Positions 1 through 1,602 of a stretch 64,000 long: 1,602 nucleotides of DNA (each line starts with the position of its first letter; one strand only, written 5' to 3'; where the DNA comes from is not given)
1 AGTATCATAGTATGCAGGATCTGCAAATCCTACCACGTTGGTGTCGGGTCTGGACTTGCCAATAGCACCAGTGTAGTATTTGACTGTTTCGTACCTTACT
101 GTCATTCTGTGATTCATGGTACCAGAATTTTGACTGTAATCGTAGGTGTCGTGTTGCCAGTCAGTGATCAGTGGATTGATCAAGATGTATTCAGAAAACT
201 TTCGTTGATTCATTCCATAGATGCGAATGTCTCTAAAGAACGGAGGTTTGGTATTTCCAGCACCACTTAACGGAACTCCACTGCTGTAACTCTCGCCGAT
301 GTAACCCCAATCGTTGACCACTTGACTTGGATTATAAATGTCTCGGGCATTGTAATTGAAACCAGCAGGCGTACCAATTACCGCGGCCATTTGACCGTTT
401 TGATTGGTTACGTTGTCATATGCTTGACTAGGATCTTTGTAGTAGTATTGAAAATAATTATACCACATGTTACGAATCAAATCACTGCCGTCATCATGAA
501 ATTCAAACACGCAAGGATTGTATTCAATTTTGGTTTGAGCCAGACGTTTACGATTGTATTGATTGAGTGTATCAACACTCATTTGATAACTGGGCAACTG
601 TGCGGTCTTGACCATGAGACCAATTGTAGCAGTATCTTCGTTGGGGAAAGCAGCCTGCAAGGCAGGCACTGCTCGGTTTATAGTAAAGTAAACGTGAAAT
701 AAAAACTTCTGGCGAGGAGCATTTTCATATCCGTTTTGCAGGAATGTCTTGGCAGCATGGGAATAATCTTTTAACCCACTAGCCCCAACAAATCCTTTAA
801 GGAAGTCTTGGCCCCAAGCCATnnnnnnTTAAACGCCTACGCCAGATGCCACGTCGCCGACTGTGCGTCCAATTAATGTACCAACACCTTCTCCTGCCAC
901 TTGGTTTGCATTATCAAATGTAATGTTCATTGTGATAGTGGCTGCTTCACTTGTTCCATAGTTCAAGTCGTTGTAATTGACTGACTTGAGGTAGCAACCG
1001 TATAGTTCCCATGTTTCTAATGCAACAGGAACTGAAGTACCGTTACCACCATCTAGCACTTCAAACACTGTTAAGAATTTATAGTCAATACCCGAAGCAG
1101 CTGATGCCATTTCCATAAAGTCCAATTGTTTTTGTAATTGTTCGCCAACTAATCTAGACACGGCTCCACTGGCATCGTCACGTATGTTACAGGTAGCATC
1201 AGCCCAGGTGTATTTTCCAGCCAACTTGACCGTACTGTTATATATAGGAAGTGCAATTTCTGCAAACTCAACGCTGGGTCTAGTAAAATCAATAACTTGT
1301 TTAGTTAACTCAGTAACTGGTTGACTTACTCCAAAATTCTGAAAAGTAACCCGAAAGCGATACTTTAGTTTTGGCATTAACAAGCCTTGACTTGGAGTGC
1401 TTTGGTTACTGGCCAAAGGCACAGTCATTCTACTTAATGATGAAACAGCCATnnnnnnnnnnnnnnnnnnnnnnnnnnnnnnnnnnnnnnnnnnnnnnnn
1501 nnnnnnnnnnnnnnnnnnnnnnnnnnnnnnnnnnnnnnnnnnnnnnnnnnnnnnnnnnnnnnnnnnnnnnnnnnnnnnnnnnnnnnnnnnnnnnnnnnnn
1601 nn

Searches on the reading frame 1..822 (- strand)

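Call 68: search_protein_families(library=phrogs, proteins=[window:1-822:-], max_evalue=0.01)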
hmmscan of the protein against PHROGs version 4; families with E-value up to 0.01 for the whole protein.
window:1-822:- (274 aa): 3 families
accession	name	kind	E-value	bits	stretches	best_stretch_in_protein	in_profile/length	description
phrog_13438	-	tail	2.1e-14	54.4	1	42-250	61-251/364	tail tube protein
phrog_4542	-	tail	1.3e-10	42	1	35-252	24-183/214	tail tube protein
phrog_45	-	tail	5.8e-05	23.4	1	34-134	89-189/350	tail tube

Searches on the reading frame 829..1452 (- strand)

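Call 42: search_protein_families(library=phrogs, proteins=[window:829-1452:-], max_evalue=0.001)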
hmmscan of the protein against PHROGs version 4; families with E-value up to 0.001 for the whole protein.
window:829-1452:- (207 aa): 1 family
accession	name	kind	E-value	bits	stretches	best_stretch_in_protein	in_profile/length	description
phrog_4542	-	tail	2.8e-47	161.9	1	5-189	4-185/214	tail tube protein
